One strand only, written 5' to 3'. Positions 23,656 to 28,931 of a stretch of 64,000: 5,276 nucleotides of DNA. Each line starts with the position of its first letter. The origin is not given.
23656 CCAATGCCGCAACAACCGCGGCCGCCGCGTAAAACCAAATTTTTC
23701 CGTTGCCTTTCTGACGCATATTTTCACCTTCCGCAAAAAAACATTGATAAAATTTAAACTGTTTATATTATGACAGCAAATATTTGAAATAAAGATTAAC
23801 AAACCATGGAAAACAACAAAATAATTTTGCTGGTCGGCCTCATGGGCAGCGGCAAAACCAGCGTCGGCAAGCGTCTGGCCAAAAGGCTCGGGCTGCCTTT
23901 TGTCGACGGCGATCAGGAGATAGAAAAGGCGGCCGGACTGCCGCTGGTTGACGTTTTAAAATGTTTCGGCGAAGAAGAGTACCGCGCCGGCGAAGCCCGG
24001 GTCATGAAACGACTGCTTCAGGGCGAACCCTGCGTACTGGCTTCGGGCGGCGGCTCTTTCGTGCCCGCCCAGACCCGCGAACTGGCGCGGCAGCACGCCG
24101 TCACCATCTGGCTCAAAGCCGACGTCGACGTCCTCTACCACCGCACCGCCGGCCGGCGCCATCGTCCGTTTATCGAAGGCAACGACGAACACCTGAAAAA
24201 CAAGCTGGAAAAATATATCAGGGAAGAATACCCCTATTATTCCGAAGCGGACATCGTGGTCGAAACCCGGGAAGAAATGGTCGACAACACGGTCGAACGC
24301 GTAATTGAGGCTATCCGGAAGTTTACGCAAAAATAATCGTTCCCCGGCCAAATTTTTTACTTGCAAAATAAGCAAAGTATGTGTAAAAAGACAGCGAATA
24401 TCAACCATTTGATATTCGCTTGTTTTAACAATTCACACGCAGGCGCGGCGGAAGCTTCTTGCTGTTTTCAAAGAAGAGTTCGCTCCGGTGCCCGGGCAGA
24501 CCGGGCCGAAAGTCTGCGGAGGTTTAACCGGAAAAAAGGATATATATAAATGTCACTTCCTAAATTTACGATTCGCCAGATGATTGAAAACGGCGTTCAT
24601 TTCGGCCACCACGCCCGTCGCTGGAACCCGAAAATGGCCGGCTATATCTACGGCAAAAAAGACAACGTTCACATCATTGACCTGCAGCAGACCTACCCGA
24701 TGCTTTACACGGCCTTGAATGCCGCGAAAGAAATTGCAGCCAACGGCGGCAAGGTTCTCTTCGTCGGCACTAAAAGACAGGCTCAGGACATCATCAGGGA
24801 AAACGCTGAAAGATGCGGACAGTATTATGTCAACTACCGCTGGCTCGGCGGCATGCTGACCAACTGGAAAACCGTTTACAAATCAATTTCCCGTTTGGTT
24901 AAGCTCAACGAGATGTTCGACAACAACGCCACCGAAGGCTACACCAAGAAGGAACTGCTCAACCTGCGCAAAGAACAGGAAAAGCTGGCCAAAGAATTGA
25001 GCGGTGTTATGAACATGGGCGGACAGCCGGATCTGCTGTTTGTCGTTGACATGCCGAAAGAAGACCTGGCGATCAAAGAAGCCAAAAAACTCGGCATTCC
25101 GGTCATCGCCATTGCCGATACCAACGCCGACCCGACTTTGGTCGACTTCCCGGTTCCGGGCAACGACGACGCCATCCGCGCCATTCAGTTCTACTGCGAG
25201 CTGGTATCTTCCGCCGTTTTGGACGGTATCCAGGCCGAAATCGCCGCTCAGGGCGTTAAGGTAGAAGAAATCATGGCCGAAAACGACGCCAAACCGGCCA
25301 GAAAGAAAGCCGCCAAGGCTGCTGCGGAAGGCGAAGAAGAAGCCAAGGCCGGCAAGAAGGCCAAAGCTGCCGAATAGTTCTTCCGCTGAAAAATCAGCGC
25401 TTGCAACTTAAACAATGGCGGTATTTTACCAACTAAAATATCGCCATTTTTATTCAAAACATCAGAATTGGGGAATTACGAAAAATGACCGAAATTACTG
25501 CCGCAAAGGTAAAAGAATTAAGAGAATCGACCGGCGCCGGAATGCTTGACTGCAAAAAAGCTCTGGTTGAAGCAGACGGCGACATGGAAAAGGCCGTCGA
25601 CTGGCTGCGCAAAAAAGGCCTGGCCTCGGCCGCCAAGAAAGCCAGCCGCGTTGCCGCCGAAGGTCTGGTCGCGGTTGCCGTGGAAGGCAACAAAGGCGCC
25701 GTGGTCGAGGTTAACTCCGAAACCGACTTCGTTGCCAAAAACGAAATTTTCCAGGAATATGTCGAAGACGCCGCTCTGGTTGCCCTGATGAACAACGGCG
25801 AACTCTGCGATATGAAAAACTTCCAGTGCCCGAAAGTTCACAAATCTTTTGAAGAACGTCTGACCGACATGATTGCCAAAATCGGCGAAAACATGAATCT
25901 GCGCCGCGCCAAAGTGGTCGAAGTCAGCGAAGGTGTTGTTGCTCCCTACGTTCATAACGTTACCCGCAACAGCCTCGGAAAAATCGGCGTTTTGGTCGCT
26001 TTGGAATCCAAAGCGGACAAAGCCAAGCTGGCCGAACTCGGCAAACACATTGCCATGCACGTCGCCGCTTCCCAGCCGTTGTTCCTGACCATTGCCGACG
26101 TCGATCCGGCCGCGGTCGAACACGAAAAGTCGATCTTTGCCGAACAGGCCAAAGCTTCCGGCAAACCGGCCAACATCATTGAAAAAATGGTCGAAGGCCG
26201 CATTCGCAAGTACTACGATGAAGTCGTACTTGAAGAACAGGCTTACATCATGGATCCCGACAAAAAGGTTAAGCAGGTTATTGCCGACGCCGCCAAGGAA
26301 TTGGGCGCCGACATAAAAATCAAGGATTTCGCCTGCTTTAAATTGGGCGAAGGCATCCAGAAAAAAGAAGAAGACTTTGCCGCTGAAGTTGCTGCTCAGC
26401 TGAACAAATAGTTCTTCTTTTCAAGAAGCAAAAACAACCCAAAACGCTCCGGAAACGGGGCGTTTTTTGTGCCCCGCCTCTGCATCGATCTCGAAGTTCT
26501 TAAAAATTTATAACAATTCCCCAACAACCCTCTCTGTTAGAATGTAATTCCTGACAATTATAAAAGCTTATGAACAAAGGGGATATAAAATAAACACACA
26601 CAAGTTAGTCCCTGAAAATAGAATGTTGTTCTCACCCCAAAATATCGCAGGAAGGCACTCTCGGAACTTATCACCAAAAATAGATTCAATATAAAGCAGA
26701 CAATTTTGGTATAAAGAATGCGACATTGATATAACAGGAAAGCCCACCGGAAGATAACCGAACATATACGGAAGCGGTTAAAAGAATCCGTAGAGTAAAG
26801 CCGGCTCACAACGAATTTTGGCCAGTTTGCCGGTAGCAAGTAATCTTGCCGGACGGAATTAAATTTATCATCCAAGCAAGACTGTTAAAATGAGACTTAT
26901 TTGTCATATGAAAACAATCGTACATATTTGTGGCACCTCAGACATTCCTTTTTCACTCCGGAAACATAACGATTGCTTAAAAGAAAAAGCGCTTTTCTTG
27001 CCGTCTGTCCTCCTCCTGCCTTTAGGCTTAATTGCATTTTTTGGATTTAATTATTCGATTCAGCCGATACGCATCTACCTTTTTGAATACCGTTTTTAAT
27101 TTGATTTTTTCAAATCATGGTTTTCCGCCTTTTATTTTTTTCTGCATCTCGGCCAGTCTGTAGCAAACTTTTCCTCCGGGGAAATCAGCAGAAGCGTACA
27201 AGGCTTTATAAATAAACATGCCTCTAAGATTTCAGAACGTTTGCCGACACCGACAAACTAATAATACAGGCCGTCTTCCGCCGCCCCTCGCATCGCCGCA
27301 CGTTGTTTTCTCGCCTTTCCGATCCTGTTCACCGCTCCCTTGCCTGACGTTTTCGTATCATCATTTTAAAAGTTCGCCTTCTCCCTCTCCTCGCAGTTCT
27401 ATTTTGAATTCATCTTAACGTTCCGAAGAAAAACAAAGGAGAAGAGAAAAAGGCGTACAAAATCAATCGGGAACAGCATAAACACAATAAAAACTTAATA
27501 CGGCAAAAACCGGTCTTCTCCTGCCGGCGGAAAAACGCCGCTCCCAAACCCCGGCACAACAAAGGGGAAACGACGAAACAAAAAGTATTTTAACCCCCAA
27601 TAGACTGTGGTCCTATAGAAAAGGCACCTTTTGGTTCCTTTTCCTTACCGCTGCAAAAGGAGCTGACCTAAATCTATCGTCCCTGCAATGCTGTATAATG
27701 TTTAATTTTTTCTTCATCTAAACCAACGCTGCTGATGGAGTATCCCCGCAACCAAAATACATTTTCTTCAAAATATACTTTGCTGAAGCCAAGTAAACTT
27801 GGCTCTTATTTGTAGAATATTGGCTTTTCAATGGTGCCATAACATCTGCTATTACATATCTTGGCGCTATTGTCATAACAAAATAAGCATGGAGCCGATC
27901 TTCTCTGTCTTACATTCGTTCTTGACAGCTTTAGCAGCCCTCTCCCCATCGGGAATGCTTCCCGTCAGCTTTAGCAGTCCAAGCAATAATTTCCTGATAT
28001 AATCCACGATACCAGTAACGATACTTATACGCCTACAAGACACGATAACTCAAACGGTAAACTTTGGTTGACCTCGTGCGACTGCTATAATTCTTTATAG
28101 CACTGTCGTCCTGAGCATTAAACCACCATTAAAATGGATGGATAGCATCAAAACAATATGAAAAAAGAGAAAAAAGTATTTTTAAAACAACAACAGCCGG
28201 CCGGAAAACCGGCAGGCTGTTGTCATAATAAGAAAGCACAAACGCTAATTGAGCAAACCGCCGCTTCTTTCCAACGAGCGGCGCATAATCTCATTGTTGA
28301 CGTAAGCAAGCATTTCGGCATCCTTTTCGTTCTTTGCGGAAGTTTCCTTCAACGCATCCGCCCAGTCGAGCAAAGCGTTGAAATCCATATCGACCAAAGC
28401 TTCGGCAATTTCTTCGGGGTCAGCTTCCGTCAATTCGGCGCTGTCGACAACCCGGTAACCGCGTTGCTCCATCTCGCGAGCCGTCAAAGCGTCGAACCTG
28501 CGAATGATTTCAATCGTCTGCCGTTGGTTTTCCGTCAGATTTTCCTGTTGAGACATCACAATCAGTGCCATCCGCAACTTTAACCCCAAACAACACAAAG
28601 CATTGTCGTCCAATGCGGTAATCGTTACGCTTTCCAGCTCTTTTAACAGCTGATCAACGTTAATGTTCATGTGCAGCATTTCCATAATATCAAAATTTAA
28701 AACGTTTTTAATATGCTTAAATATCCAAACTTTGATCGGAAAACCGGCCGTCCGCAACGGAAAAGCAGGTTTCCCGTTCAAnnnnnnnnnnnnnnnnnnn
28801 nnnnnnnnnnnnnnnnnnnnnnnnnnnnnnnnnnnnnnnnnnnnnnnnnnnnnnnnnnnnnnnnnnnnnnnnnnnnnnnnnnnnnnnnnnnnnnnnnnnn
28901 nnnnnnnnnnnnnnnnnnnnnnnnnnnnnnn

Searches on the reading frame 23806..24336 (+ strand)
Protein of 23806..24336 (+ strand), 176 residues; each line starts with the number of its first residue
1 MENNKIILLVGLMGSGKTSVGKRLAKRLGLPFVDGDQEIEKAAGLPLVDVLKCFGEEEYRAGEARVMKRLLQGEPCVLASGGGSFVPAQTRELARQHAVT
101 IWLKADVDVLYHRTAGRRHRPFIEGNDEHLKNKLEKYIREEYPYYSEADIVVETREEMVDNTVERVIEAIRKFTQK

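Call 60: search_protein_families(library=phrogs, max_evalue=0.001, proteins=[window:23806-24336:+])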
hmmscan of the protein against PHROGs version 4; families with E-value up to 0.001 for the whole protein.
window:23806-24336:+ (176 aa): 8 families
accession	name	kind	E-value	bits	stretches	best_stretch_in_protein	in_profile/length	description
phrog_1815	-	other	1.1e-06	30.1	1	4-33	3-32/197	guanylate kinase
phrog_761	-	other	1.4e-06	29.3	1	1-173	16-214/362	thymidylate kinase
phrog_10255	-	other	9.9e-06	26.4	1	5-37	2-35/230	kinase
phrog_2107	-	other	1.1e-05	26.2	0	6-33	5-34/201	thymidylate kinase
phrog_2071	-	other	2.7e-05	25.1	1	1-44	13-55/282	ATPase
phrog_29548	-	unknown function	0.00017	22.3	0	122-173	154-205/210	-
phrog_4339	-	unknown function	0.00018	21.7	1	7-36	54-83/552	-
phrog_3757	-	unknown function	0.00069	20.1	0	2-33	124-155/367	-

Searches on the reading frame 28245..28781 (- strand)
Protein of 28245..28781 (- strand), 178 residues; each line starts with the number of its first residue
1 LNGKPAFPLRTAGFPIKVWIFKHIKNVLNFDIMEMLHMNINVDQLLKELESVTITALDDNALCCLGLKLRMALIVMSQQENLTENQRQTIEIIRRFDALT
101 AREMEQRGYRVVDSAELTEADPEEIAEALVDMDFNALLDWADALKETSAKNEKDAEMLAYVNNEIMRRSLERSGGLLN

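Call 8: search_protein_families(library=pfam, max_evalue=0.1, proteins=[window:28245-28781:-])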
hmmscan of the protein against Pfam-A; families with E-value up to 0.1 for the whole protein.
window:28245-28781:- (178 aa): 1 family
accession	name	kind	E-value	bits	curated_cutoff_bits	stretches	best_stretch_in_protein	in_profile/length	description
PF24477.2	ARM_At3g06530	-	0.064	13.3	27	0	33-89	103-161/195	At3g06530-like, ARM repeats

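Call 60: search_protein_families(library=phrogs, max_evalue=0.001, proteins=[window:28245-28781:-])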
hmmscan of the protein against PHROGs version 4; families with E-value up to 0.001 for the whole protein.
window:28245-28781:- (178 aa): 0 families
